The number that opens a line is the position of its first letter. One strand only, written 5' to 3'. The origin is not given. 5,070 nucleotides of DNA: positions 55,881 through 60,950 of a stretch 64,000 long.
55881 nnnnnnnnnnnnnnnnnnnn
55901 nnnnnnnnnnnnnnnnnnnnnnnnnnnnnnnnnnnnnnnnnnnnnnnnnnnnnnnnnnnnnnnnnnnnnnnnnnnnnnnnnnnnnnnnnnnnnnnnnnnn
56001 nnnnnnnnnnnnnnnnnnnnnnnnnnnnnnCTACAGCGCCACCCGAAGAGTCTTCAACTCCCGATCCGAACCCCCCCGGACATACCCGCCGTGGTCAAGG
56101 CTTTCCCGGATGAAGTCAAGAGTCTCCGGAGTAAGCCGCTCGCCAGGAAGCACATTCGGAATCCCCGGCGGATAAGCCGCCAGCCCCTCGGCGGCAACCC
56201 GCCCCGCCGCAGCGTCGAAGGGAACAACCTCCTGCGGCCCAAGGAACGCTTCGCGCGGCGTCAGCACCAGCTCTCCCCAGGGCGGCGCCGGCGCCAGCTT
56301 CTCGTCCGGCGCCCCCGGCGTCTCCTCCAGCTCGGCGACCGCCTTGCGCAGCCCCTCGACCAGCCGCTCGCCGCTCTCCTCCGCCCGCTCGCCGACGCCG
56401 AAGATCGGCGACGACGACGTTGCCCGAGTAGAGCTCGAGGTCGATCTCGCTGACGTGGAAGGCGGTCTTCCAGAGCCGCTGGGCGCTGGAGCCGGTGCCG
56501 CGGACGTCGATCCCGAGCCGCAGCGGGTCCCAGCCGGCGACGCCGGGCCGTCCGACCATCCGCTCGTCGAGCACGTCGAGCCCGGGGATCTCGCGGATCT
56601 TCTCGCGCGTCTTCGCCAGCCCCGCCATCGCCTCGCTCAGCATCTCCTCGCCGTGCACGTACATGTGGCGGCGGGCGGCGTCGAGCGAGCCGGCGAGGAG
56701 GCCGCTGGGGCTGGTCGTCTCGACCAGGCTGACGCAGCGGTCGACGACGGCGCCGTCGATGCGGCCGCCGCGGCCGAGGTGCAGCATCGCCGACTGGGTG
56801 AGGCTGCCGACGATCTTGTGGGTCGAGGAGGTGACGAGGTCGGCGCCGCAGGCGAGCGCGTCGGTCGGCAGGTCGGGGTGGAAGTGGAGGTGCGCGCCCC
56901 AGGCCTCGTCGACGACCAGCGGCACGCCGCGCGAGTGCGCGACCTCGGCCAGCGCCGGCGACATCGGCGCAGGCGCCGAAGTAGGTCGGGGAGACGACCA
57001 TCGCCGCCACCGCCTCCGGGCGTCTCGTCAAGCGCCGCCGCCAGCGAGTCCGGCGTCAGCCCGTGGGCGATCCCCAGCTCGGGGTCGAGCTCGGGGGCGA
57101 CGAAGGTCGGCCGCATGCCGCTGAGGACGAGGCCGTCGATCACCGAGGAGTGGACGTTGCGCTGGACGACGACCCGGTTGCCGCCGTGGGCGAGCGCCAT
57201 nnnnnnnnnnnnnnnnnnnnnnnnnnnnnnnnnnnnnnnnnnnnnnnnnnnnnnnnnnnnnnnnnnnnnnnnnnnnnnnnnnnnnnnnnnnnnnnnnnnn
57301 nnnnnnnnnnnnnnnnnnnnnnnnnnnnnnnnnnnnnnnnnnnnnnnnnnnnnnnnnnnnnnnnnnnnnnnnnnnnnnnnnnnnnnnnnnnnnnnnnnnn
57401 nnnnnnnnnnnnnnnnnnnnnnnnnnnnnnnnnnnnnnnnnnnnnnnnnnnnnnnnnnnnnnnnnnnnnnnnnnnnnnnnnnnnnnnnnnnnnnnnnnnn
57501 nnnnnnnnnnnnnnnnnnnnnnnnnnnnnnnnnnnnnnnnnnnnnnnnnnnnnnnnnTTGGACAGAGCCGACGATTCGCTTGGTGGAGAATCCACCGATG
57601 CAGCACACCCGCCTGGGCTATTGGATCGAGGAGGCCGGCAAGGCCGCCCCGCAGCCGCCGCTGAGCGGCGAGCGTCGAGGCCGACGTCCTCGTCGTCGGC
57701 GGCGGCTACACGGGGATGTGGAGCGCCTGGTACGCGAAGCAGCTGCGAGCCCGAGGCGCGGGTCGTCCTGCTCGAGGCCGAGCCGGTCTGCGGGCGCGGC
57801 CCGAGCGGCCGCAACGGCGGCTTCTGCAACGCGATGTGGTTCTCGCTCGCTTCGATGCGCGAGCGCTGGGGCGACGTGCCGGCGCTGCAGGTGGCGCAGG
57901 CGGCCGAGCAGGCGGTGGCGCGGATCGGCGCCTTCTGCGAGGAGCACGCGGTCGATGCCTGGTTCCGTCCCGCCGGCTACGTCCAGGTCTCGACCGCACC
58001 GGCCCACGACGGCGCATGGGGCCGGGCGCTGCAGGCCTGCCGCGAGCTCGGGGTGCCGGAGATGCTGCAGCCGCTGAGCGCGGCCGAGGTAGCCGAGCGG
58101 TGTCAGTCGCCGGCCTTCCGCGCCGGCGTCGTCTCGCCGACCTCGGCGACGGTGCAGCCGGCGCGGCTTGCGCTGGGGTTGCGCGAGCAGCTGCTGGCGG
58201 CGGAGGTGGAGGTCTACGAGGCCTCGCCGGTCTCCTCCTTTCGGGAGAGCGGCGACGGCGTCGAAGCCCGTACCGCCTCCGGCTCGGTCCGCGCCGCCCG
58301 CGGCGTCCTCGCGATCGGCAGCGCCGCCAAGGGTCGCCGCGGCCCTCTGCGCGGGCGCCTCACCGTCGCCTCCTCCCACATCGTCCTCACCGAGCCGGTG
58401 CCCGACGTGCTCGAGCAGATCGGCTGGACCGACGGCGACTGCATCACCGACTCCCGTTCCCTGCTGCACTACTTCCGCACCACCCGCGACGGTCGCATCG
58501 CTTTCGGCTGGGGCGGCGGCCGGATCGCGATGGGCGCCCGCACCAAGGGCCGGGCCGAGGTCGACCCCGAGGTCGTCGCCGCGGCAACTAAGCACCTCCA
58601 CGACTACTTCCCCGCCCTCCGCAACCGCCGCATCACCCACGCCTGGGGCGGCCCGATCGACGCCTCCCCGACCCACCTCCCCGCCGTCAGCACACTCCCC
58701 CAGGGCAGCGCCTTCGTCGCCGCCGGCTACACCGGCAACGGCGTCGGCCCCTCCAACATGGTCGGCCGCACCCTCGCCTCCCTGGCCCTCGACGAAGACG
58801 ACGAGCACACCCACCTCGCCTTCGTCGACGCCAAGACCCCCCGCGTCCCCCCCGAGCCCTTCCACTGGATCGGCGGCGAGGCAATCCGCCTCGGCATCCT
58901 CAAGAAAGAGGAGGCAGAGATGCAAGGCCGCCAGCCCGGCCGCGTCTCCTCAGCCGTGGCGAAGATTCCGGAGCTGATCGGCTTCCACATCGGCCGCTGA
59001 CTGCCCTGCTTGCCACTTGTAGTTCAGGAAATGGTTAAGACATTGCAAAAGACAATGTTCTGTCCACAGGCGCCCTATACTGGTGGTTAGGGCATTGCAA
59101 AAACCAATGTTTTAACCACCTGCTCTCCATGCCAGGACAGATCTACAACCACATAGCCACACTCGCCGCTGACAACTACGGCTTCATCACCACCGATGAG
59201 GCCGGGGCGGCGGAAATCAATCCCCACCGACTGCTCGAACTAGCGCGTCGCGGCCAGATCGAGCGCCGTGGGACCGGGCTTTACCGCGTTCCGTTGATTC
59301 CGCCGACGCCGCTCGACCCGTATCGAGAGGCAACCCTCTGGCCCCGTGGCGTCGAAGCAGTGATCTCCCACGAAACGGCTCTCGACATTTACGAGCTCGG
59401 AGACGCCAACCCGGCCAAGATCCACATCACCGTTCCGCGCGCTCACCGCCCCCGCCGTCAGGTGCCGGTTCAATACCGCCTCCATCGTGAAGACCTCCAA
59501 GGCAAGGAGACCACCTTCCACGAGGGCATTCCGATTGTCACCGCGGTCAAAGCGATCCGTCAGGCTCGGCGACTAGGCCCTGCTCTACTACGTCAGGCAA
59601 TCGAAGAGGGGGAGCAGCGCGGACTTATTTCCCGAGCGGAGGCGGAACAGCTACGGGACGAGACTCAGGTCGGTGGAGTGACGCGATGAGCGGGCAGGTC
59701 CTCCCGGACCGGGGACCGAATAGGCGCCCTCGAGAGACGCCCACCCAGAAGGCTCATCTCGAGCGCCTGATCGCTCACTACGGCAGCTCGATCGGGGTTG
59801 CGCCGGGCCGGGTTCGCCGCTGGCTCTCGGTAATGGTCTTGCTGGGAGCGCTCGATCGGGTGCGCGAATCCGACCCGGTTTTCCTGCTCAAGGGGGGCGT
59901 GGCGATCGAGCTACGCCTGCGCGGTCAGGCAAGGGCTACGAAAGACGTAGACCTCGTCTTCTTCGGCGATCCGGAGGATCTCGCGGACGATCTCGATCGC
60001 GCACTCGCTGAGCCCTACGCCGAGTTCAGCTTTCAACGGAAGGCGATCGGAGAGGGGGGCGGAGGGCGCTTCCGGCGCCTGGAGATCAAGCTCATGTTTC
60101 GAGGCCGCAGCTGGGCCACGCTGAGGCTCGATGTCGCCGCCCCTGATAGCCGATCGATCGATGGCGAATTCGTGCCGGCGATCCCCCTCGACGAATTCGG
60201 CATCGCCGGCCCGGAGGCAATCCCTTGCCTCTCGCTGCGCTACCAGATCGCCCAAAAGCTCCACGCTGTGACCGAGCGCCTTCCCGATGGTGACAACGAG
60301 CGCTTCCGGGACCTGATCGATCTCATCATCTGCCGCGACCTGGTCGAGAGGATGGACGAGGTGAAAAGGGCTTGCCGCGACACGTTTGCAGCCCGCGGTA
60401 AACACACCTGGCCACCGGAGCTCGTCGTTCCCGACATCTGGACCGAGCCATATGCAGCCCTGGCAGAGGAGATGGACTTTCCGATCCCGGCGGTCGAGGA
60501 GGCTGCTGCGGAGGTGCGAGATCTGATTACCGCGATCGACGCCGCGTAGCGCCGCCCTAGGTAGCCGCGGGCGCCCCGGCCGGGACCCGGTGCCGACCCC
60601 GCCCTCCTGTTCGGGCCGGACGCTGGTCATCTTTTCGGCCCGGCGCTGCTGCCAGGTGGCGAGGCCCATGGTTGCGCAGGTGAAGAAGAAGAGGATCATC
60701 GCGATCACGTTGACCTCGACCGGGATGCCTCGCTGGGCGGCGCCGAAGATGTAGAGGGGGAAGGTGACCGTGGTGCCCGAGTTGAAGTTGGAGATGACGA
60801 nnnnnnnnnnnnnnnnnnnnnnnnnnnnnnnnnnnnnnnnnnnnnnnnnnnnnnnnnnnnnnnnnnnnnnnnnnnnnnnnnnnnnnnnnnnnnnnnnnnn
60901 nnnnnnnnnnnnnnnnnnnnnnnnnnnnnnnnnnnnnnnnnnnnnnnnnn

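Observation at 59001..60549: An AbiEi/AbiEii type IV TA (abortive-infection) module with paired operator-like repeats is inserted between polyamine catabolism genes and the pot transporter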

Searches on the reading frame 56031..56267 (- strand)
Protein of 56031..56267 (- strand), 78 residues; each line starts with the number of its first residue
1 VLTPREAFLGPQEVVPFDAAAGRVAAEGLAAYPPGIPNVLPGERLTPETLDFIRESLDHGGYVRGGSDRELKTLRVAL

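Call 8: search_protein_families(library=pfam, proteins=[window:56031-56267:-], max_evalue=0.001)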
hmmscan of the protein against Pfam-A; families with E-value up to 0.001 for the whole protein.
window:56031-56267:- (78 aa): 1 family
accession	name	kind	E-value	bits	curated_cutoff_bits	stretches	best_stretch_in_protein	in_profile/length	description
PF03711.20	OKR_DC_1_C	-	1.9e-10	41.6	24.2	1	10-52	61-106/132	Orn/Lys/Arg decarboxylase, C-terminal domain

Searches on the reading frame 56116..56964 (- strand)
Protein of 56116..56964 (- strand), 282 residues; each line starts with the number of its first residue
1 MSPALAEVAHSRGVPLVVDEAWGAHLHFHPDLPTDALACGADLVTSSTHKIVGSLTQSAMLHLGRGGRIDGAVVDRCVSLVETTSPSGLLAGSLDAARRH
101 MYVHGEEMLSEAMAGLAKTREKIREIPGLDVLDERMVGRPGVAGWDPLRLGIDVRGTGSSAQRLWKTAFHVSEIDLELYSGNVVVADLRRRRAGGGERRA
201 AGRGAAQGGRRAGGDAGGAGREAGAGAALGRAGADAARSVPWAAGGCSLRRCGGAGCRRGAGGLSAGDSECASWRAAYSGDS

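Call 8: search_protein_families(library=pfam, proteins=[window:56116-56964:-], max_evalue=0.001)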
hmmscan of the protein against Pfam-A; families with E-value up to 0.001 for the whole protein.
window:56116-56964:- (282 aa): 1 family
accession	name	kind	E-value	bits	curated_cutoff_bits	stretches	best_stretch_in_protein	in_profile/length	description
PF01276.26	OKR_DC_1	-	1.8e-18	67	27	1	7-125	191-316/417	Orn/Lys/Arg decarboxylase, major domain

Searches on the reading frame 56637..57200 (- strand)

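Call 8: search_protein_families(library=pfam, proteins=[window:56637-57200:-], max_evalue=0.001)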
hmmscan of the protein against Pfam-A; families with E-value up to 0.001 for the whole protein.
window:56637-57200:- (187 aa): 1 family
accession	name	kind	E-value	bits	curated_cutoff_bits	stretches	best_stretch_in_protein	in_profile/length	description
PF01276.26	OKR_DC_1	-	2e-08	33.8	27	1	1-61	100-164/417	Orn/Lys/Arg decarboxylase, major domain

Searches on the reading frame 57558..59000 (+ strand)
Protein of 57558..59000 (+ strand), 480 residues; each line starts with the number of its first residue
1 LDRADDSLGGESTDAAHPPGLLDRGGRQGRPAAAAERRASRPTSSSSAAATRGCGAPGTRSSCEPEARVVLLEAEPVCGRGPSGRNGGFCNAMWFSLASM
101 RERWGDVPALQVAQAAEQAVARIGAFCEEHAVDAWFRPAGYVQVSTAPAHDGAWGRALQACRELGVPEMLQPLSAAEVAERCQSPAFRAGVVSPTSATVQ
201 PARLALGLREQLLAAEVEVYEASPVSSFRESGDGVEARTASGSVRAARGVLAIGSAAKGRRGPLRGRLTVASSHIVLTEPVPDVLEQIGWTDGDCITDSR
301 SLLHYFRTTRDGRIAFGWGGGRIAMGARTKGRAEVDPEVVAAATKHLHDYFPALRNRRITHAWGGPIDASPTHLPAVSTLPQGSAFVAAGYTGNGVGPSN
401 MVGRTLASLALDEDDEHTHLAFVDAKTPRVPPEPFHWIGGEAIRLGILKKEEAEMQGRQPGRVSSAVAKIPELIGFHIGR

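Call 8: search_protein_families(library=pfam, proteins=[window:57558-59000:+], max_evalue=0.001)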
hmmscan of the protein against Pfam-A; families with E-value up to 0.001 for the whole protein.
window:57558-59000:+ (480 aa): 1 family
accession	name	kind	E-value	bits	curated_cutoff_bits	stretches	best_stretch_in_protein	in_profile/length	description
PF01266.30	DAO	-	4.9e-46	158.3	27.9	1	67-409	23-353/353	FAD dependent oxidoreductase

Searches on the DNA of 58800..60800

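Call 44: search_rna_families(source=window, start=58800, end=60800, threshold=evalue, max_evalue=1)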
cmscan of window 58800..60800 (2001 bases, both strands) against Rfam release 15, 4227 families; matches with E-value up to 1: 2.
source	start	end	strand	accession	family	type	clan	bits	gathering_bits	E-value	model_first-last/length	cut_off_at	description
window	60044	60163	+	RF00461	IRES_VEGF_A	Cis-reg; IRES;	-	16.4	160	0.65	56-296/308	no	Vascular endothelial growth factor (VEGF) IRES A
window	58916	58979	+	RF01119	sR32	Gene; snRNA; snoRNA; CD-box;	-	14.7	40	0.63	1-57/57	no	Small nucleolar RNA sR32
